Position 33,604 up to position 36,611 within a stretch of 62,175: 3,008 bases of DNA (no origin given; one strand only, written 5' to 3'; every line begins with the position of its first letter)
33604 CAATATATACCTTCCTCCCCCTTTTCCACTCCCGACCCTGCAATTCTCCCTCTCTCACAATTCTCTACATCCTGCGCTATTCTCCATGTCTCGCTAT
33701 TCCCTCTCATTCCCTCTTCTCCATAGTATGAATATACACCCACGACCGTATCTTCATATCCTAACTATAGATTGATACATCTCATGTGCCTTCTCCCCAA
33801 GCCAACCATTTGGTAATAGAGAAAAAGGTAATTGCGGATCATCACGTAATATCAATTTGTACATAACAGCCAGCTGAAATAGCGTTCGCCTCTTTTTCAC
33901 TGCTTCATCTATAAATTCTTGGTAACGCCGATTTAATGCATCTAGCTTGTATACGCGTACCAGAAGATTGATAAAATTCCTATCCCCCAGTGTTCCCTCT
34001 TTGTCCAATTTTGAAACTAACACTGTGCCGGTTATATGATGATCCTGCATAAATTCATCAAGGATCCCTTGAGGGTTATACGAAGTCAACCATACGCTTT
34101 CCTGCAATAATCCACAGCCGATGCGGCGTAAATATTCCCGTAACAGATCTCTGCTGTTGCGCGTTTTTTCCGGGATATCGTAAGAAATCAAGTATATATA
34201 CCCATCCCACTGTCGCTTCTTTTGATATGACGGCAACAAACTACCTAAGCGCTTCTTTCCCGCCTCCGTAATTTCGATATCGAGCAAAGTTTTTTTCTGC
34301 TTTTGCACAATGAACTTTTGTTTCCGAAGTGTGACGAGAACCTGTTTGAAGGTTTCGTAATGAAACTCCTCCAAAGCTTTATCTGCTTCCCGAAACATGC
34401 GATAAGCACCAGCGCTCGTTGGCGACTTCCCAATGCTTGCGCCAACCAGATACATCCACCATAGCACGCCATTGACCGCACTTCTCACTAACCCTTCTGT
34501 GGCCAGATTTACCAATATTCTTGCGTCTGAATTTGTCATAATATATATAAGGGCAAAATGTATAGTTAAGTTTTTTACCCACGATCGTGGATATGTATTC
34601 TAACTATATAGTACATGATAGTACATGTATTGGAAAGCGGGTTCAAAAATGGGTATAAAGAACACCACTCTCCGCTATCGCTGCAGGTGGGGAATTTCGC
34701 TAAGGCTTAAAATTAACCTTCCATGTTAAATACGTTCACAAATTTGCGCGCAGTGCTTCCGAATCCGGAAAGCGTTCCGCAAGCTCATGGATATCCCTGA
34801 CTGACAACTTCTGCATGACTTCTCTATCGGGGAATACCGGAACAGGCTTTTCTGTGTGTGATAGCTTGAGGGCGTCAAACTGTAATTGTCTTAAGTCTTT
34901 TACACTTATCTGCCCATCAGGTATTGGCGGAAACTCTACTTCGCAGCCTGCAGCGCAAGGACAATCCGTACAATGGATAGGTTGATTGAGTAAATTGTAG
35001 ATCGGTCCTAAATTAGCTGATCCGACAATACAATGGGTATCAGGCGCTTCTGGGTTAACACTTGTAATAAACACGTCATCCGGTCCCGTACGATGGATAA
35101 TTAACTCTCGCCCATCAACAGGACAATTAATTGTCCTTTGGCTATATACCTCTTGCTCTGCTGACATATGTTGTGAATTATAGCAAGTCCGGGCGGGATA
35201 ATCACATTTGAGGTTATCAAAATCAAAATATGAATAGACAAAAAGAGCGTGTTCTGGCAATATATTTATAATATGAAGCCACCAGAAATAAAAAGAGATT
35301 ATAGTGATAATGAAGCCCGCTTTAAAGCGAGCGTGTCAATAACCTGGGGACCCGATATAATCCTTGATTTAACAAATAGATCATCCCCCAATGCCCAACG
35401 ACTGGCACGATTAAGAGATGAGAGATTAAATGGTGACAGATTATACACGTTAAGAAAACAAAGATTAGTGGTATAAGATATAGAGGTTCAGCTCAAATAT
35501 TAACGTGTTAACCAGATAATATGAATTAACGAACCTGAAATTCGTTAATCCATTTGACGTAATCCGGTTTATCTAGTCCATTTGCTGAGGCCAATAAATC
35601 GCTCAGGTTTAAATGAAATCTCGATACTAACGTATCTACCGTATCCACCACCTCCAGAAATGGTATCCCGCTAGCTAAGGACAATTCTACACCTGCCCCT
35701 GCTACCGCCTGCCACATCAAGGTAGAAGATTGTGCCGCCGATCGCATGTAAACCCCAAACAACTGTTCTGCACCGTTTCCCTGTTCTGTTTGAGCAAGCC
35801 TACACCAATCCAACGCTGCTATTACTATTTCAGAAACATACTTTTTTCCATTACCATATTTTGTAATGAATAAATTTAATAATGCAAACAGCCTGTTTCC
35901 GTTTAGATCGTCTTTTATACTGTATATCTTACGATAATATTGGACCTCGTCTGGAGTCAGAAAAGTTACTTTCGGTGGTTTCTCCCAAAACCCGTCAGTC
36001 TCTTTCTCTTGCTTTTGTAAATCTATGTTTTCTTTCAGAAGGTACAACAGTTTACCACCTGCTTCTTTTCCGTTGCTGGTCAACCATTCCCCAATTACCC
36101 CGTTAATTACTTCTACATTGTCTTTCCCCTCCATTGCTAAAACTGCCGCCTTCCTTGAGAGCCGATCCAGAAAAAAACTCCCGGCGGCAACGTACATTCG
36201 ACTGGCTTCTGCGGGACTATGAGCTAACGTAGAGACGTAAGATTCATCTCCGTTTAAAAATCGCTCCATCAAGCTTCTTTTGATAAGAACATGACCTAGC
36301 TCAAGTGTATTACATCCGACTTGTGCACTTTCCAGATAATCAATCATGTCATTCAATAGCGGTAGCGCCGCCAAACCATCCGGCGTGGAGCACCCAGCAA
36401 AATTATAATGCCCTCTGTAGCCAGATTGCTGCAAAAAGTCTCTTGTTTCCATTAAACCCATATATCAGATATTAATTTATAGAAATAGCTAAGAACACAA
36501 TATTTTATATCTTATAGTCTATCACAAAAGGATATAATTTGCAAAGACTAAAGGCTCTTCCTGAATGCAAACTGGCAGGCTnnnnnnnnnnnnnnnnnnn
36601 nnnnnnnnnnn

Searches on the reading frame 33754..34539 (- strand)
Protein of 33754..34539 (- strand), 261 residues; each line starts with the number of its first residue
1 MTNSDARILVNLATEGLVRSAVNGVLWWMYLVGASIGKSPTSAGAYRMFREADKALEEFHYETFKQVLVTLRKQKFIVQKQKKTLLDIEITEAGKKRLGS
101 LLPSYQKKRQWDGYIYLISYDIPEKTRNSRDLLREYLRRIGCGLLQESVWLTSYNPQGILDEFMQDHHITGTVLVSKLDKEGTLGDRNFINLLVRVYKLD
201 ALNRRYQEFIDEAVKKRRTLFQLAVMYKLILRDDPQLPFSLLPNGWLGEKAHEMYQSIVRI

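Call 4: search_protein_families(library=pfam, proteins=[window:33754-34539:-], max_evalue=1)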
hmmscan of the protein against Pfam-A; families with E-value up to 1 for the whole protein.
window:33754-34539:- (261 aa): 5 families
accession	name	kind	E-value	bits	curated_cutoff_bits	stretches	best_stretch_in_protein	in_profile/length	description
PF20803.2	PaaX_M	-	1.8e-14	54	24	1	109-182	2-75/83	PaaX protein central Cas2-like domain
PF08223.16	PaaX_C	-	1.7e-07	32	22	1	199-259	3-78/91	PaaX-like protein C-terminal domain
PF10388.15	YkuI_C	-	0.013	15.8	26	1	72-123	14-65/166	EAL-domain associated signalling protein domain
PF09827.14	CRISPR_Cas2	-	0.018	15.7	23.8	1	116-156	3-40/74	CRISPR associated protein Cas2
PF14277.12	DUF4364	-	0.067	13.4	26.9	1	60-101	32-73/162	Domain of unknown function (DUF4364)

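Call 5: search_protein_families(library=padloc, proteins=[window:33754-34539:-], max_evalue=1)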
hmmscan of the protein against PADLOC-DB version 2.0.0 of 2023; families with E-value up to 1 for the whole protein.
window:33754-34539:- (261 aa): 9 families
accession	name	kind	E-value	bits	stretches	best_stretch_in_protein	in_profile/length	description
PDLC01251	Cas2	-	0.00016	19.9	1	116-153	3-37/84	"CAS-I,CAS-II,CAS-III,CAS-IV,CAS-V,CAS-VI; acquisition_2"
PDLC00935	Cas2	-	0.00026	19.4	1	116-156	3-44/96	CRISPR-associated endonuclease Cas2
PDLC01649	Cas2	-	0.00037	18.8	1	116-156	3-40/70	"CAS-I,CAS-II,CAS-III,CAS-IV,CAS-V,CAS-VI; acquisition_2"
PDLC01443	Cas2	-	0.0019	16.7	1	115-156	2-39/86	"CAS-I,CAS-II,CAS-III,CAS-IV,CAS-V,CAS-VI; acquisition_2"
PDLC01748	Cas2_IIIa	-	0.01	14.4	1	114-150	1-34/88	-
PDLC01756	Cas2g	-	0.014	13.4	1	116-159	6-46/96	-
PDLC01525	Cas2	-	0.016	14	1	117-151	4-36/90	"CAS-I,CAS-II,CAS-III,CAS-IV,CAS-V,CAS-VI; acquisition_2"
PDLC01338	Cas2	-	0.016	13.7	1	116-155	1-34/76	"CAS-I,CAS-II,CAS-III,CAS-IV,CAS-V,CAS-VI; acquisition_2"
PDLC02070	Cas2_II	-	0.022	13.2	1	116-150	3-35/89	-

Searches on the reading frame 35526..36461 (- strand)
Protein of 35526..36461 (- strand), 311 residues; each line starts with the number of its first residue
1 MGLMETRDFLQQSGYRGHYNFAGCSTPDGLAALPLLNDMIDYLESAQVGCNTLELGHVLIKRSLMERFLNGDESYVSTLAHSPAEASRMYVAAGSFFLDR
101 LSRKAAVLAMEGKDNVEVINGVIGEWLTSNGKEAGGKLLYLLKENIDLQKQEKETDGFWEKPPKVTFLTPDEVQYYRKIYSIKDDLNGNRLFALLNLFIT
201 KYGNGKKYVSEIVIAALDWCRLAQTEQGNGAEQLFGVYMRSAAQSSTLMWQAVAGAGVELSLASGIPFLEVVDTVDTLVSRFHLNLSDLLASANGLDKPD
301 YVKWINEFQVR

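Call 4: search_protein_families(library=pfam, proteins=[window:35526-36461:-], max_evalue=1)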
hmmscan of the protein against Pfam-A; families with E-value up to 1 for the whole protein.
window:35526-36461:- (311 aa): 0 families

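Call 5: search_protein_families(library=padloc, proteins=[window:35526-36461:-], max_evalue=1)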
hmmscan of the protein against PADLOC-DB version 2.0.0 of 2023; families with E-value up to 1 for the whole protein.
window:35526-36461:- (311 aa): 0 families

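Call 6: search_protein_families(library=phrogs, proteins=[window:35526-36461:-], max_evalue=1)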
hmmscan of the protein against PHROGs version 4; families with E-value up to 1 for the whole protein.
window:35526-36461:- (311 aa): 0 families

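Call 7: search_protein_families(library=ncbifam, proteins=[window:35526-36461:-], max_evalue=1)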
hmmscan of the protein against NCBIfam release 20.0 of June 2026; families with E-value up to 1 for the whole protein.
window:35526-36461:- (311 aa): 1 family
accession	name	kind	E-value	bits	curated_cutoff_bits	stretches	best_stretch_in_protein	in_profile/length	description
TIGR01898.1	cas_TM1791_cmr6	equivalog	0.08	13.1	51.1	1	150-207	128-186/195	type III-B CRISPR module RAMP protein Cmr6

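Call 101: find_related_loci(query=A8, collection=viral_contigs, flank=8000)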
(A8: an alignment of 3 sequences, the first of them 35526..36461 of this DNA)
Query A8 (311 aa) in viral_contigs; peptide patterns used: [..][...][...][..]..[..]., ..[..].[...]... (x = any residue, [..] = any of these).
28 stretches matched a pattern, but none encodes a relative of the query by tblastn (E <= 1e-3).
